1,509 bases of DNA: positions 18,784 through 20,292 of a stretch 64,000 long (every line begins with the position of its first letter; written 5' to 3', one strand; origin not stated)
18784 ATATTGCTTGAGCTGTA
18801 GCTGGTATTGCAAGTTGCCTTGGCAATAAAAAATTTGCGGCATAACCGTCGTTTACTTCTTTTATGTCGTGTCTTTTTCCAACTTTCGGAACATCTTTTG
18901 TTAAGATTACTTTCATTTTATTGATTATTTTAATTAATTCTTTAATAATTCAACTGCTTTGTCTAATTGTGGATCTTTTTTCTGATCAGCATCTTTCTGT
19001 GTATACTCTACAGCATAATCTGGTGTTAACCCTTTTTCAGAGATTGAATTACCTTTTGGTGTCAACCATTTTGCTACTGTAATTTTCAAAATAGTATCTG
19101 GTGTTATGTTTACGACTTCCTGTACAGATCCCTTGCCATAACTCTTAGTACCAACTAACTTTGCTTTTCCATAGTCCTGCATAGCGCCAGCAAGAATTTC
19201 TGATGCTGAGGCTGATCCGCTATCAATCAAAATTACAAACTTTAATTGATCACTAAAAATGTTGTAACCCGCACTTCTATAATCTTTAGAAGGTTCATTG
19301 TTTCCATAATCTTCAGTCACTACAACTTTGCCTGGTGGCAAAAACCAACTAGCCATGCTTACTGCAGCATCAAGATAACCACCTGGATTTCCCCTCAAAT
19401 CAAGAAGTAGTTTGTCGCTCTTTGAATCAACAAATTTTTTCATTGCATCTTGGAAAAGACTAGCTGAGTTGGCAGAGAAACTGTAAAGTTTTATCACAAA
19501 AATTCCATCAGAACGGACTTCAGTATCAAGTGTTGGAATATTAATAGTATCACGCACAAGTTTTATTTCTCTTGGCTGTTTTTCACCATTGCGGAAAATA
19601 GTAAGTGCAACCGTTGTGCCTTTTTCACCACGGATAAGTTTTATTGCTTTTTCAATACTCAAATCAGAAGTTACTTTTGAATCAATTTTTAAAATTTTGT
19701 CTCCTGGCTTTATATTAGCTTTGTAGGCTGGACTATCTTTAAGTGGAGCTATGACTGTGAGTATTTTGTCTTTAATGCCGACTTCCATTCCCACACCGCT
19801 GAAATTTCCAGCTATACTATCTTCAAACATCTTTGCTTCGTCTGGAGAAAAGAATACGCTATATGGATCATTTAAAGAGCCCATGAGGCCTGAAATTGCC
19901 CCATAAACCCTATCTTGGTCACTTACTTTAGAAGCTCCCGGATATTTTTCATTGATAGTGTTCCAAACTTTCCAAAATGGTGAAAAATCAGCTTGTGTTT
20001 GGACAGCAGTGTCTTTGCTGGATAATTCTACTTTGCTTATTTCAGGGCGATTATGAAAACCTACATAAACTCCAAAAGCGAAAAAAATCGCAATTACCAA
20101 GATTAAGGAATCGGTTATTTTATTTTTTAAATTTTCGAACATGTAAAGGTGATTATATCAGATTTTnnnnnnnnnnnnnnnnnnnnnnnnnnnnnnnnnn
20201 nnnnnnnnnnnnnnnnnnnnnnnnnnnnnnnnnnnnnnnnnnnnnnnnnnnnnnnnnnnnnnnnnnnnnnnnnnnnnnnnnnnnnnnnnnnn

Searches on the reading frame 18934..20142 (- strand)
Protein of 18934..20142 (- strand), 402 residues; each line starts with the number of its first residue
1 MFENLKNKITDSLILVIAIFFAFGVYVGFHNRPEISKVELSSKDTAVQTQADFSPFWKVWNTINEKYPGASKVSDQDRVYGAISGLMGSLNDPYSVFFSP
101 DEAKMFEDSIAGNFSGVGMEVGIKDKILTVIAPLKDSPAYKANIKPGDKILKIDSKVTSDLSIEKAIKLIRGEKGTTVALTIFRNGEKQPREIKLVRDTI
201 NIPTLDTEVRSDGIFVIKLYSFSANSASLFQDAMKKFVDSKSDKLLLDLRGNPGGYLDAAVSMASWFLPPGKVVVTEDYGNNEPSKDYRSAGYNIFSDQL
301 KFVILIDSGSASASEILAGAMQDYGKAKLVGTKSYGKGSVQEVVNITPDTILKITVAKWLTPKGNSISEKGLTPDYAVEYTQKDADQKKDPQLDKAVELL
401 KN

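Call 24: search_protein_families(library=ncbifam, proteins=[window:18934-20142:-], max_evalue=0.00001)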
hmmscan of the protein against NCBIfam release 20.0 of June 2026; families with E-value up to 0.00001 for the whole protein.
window:18934-20142:- (402 aa): 12 families
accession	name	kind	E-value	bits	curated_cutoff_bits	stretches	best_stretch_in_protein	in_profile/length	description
NF052377.1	lmo1851_S41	exception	6.1e-98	328.5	725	1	46-382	40-371/468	lmo1851 family serine protease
TIGR00225.1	prc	subfamily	6.1e-95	318.1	218.6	1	73-393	9-329/335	C-terminal processing peptidase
NF045589.1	Cterm_S41_CtpB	exception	6.2e-81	272.2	633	1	73-392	75-395/416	carboxyl-terminal processing protease CtpB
NF045590.1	Cterm_S41_CtpC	exception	4.8e-80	269.4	665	1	59-399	61-409/418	carboxyl-terminal processing protease CtpC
NF045588.1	Cterm_S41_CtpA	exception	8.4e-79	265.3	625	1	59-400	56-401/401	carboxyl-terminal processing protease CtpA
TIGR03900.1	prc_long_Delta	hypoth_equivalog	2.5e-76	257.5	660.95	1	75-379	101-405/973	MXAN_5808 family serine peptidase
NF045591.1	Cterm_S41_CtpZ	exception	2.4e-63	214.2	525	1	71-401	67-398/403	carboxyl-terminal processing protease CtpZ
NF051464.1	tail_spec_CT441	exception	1.2e-47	163.1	700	1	89-378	222-525/645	tail-specific protease Tsp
NF008388.1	PRK11186.1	exception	9.9e-38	129.9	825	1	92-380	223-528/663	carboxy terminal-processing peptidase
NF058627.1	S41_Gfo1087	equivalog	2.2e-12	46.7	455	1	92-339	94-368/489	GFO_1087 family putative carboxy terminal peptidase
NF033424.1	chlamy_CPAF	equivalog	1.7e-09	36.9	250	0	303-388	460-548/564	protease-like activity factor CPAF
TIGR02037.1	degP_htrA_DO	subfamily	6e-06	25.4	416.2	1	134-201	267-333/434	Do family serine endopeptidase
